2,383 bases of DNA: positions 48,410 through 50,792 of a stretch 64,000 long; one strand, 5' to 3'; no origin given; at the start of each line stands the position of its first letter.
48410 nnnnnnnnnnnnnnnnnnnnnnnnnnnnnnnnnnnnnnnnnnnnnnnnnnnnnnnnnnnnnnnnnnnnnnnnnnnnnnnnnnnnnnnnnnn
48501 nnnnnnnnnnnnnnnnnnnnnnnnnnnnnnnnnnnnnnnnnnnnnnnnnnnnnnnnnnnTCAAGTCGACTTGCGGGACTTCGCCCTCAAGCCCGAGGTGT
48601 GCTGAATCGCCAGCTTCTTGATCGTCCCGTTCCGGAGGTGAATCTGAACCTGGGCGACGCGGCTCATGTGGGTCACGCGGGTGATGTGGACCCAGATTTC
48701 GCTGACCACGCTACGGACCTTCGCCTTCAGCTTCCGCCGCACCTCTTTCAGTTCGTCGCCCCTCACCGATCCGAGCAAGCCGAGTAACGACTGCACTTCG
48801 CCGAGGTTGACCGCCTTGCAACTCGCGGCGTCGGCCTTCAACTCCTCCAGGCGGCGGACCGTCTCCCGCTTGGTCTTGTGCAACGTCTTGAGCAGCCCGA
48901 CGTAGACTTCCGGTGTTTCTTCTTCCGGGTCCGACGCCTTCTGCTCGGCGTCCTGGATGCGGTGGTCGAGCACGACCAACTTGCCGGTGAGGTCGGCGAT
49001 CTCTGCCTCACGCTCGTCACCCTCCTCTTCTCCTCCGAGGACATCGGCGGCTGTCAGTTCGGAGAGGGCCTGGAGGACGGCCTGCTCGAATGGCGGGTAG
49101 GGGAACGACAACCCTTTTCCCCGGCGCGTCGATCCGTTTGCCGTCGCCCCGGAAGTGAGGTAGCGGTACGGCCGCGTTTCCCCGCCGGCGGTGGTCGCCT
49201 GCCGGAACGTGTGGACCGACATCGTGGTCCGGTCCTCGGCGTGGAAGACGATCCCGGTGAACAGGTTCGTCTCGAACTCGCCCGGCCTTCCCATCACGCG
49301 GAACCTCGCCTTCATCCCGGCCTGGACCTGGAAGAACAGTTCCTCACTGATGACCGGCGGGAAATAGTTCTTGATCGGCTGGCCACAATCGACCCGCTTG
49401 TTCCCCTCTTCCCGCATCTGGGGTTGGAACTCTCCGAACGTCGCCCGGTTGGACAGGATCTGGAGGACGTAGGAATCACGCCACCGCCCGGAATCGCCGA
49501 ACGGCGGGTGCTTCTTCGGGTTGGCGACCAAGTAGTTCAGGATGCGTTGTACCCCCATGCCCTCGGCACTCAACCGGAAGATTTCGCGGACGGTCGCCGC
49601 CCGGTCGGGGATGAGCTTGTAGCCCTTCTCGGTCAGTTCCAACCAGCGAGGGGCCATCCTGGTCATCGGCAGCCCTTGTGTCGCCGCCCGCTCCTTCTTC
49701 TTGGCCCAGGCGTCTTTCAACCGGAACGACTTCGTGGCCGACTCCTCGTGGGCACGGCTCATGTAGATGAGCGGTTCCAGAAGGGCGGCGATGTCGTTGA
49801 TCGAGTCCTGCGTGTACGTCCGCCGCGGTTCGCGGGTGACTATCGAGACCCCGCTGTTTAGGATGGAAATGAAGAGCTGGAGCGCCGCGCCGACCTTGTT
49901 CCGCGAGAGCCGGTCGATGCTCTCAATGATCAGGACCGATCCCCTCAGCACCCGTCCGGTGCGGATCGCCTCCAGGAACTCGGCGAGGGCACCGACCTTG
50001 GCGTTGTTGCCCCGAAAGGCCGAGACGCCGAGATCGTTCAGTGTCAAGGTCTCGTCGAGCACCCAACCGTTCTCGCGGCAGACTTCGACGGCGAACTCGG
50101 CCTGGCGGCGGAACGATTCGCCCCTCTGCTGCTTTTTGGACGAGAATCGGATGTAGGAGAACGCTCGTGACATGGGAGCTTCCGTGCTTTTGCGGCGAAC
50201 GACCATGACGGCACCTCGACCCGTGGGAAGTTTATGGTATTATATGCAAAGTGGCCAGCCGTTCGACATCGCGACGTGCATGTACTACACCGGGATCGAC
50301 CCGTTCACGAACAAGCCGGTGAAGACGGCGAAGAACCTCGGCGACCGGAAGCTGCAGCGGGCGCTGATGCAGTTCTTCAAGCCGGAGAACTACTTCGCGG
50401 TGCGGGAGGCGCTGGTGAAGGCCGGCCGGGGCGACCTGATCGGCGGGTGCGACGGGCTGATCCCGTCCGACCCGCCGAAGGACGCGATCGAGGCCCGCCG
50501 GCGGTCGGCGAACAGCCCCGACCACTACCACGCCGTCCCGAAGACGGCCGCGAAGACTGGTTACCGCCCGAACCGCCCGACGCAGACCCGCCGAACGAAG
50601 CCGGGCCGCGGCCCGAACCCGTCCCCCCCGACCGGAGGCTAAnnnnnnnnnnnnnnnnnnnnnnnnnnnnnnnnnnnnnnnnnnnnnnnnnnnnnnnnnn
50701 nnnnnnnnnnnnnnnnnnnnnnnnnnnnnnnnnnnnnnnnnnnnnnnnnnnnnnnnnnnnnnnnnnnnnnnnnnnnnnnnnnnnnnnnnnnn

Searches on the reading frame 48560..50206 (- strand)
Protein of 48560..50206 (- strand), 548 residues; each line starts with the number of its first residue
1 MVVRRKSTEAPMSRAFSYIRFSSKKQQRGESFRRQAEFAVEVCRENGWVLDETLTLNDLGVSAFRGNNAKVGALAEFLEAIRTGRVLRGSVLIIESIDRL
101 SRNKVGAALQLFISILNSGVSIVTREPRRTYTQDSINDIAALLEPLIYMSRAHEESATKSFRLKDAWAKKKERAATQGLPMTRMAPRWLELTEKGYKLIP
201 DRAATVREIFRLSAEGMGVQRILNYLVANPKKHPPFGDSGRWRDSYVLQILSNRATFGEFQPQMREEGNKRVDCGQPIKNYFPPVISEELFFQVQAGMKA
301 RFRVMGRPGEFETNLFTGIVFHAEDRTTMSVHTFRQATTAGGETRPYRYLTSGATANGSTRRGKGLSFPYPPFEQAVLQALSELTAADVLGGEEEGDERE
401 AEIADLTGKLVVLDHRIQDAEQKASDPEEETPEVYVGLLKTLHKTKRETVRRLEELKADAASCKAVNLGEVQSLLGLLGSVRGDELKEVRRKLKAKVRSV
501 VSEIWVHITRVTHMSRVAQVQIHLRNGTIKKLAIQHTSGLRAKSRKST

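Call 25: search_protein_families(library=pfam, proteins=[window:48560-50206:-], max_evalue=0.001)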
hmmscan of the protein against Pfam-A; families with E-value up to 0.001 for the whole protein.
window:48560-50206:- (548 aa): 2 families
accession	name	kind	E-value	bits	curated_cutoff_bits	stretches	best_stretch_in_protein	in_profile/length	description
PF07508.19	Recombinase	-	4e-14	53.1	21.1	1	200-300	1-101/102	Recombinase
PF00239.26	Resolvase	-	7.2e-14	52.5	23.3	1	15-173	1-142/145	Resolvase, N terminal domain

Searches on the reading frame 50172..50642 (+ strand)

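Call 25: search_protein_families(library=pfam, proteins=[window:50172-50642:+], max_evalue=0.001)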
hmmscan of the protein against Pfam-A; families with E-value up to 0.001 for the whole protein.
window:50172-50642:+ (156 aa): 1 family
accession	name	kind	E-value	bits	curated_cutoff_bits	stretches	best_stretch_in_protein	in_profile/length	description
PF11842.13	DUF3362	-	7.5e-17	62.4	27.6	1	30-128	10-117/151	Domain of unknown function (DUF3362)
